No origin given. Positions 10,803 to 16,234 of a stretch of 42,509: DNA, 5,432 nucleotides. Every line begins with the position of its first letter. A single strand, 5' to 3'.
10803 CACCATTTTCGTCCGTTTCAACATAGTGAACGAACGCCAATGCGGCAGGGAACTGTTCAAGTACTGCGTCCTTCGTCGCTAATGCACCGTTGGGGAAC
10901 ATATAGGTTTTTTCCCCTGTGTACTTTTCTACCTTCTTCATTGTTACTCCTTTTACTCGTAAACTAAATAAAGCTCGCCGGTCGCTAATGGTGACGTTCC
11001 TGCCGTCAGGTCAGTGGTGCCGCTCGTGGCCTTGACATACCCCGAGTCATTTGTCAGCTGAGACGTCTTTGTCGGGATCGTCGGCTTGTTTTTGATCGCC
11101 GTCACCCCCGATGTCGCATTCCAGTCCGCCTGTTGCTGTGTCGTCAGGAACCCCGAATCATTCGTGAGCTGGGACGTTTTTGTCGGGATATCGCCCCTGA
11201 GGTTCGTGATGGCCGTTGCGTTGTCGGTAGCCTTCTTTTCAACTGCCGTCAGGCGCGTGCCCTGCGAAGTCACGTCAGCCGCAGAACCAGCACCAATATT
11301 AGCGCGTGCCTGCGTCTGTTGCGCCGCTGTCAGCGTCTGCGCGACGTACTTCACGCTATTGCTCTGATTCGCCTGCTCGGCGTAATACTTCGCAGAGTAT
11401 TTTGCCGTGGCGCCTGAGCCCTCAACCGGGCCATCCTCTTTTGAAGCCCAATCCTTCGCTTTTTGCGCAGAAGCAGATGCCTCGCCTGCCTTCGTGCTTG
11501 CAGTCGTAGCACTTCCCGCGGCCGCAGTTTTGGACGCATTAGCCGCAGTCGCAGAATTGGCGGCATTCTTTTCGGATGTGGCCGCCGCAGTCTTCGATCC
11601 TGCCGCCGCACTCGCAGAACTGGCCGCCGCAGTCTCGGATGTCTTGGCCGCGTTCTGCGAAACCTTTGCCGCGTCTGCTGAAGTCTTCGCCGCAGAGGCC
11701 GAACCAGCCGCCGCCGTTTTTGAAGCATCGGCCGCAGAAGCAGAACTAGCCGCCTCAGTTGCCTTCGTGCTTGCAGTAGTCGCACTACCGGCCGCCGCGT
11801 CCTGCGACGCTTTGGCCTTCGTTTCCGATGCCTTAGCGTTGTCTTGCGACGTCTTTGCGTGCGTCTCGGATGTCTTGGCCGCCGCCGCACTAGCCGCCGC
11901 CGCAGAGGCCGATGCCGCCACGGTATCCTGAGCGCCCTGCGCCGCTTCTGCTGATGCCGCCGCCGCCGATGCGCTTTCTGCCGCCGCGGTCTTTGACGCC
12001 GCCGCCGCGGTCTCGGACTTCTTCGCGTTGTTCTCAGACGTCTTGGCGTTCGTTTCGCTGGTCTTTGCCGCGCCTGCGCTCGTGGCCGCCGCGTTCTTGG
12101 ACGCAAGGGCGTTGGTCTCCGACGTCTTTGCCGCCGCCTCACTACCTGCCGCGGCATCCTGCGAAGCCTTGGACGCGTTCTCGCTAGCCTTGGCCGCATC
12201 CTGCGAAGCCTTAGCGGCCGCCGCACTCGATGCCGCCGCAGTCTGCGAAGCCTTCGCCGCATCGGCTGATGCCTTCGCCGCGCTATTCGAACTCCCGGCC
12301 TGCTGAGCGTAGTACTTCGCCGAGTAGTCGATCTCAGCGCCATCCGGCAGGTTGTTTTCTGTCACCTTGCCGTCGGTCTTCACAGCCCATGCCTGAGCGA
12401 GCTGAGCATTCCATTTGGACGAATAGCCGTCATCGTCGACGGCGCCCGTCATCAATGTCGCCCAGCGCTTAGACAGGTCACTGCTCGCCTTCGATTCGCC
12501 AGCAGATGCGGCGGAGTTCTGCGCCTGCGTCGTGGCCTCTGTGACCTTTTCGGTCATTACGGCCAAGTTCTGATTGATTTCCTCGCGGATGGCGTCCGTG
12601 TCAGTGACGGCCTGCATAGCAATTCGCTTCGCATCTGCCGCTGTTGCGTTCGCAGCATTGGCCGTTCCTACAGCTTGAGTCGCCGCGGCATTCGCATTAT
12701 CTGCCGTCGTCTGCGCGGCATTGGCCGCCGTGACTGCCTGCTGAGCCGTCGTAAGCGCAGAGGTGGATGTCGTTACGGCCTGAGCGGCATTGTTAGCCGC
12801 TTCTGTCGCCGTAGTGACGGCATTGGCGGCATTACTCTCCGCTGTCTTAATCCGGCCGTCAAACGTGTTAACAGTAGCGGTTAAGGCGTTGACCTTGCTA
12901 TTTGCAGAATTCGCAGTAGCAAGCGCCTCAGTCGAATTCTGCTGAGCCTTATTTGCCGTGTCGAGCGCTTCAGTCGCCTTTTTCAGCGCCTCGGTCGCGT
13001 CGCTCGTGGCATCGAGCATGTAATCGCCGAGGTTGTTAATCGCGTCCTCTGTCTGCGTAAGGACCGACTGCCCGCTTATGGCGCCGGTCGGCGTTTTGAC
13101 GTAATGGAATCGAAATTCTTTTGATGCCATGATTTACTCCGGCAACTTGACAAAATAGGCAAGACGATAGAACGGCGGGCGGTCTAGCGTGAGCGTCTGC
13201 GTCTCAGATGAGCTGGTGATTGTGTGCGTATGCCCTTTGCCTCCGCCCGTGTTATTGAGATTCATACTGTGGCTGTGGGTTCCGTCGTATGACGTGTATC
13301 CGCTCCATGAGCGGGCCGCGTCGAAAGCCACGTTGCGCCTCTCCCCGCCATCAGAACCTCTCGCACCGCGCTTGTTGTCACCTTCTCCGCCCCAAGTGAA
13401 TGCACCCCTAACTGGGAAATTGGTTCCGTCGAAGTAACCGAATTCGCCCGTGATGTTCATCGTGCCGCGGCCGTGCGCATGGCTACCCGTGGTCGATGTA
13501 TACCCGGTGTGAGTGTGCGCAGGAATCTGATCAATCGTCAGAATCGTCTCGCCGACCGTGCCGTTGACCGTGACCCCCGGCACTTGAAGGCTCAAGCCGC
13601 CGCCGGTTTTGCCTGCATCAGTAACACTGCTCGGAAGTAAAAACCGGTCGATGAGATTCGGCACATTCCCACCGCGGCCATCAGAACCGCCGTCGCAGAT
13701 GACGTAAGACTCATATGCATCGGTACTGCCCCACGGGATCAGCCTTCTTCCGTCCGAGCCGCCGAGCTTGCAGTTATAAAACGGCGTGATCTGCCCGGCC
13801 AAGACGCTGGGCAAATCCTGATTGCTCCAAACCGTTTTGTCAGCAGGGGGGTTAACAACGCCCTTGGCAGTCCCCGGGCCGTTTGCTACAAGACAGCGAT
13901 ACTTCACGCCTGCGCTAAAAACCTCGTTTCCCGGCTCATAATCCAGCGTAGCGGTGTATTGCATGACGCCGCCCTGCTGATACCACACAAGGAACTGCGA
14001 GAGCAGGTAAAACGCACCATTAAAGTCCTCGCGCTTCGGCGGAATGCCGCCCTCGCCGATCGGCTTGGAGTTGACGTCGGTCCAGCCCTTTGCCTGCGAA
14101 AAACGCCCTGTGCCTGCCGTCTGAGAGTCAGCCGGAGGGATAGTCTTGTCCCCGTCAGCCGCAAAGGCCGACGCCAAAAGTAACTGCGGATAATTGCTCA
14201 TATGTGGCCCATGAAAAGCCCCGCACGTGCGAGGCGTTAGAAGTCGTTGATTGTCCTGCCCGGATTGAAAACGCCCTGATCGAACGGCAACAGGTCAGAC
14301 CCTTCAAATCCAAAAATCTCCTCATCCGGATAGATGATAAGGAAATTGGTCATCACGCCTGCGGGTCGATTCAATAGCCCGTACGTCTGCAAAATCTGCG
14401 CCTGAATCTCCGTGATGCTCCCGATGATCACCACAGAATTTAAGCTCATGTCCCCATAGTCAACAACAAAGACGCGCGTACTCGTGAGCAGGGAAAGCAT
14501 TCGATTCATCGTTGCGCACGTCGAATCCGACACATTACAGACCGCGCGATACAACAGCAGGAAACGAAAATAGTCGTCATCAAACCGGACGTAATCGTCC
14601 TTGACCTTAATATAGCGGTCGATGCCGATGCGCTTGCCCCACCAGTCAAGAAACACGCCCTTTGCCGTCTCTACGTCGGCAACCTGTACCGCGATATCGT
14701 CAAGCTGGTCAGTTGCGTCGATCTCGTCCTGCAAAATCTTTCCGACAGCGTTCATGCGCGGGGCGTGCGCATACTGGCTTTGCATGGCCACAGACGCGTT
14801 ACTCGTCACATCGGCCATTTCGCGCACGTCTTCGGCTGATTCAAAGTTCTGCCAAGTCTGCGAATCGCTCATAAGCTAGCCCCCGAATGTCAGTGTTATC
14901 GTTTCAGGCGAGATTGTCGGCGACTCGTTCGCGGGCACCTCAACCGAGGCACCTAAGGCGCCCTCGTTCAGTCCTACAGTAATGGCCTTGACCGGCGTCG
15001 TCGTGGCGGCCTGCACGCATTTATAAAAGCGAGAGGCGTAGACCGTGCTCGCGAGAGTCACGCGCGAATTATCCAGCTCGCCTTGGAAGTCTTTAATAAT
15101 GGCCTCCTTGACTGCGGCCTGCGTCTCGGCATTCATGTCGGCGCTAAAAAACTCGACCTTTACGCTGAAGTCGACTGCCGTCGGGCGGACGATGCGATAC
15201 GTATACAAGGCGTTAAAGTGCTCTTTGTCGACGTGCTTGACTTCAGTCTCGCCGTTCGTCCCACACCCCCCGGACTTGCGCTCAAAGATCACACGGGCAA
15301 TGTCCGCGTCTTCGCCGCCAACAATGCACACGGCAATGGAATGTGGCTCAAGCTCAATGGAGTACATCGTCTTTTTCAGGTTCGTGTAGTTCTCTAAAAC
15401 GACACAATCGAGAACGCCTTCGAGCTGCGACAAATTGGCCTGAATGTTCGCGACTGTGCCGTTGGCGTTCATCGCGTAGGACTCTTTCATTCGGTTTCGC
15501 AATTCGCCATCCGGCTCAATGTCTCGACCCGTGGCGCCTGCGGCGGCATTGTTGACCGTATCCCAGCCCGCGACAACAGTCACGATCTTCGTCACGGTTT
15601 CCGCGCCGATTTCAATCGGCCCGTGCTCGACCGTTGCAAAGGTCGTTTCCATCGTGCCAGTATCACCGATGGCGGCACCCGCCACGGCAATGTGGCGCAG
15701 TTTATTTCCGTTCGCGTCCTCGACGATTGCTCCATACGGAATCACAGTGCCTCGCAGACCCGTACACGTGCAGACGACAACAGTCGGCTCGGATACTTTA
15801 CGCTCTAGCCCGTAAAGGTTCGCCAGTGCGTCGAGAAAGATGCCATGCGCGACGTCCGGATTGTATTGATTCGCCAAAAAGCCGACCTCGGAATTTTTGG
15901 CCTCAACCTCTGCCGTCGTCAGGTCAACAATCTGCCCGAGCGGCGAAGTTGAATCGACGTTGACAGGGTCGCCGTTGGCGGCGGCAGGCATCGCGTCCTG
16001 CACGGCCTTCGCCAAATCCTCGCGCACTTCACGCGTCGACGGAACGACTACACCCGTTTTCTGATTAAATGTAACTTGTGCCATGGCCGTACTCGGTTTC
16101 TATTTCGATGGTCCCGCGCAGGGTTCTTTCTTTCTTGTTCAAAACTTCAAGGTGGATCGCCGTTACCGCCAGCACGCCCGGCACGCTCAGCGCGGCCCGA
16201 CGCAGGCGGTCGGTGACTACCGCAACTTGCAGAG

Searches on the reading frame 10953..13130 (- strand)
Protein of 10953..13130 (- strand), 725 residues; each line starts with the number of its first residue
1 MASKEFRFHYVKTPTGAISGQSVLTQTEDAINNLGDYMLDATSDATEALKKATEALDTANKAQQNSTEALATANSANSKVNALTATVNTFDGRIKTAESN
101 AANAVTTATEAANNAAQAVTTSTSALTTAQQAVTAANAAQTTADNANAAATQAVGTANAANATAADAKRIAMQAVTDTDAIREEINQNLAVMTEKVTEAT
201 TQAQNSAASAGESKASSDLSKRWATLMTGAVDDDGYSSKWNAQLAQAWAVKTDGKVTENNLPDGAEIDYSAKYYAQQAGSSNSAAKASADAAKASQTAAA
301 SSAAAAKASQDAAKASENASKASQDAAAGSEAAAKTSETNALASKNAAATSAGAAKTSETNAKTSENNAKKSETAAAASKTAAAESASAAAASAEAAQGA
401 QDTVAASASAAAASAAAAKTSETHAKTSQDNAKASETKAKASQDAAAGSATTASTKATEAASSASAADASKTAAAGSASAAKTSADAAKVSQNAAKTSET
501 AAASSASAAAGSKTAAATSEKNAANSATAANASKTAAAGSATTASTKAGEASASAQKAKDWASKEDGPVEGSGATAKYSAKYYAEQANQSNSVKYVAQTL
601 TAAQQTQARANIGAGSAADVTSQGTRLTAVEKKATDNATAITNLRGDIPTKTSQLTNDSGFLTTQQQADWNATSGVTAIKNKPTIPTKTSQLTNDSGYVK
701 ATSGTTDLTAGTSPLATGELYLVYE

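Call 84: search_protein_families(library=pfam, max_evalue=0.001, proteins=[window:10953-13130:-])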
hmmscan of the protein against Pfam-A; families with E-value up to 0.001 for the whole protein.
window:10953-13130:- (725 aa): 1 family
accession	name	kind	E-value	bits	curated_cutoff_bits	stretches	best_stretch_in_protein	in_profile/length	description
PF11839.13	Alanine_zipper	-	8.4e-05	23.2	23.1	1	25-82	4-61/69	Alanine-zipper, major outer membrane lipoprotein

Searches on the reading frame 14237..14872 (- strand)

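Call 84: search_protein_families(library=pfam, max_evalue=0.001, proteins=[window:14237-14872:-])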
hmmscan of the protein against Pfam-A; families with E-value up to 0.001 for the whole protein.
window:14237-14872:- (211 aa): 1 family
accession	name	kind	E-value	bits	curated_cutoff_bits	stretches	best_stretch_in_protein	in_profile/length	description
PF11041.13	DUF2612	-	1.3e-29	103.9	23.5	2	92-176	94-180/181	Protein of unknown function (DUF2612)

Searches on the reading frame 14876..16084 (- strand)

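Call 84: search_protein_families(library=pfam, max_evalue=0.001, proteins=[window:14876-16084:-])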
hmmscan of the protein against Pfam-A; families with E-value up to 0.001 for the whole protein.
window:14876-16084:- (402 aa): 1 family
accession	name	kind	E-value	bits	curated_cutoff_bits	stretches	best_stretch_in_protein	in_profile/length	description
PF04865.19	Baseplate_J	-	8.6e-13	48.6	21.1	1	83-337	4-241/255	Baseplate J-like protein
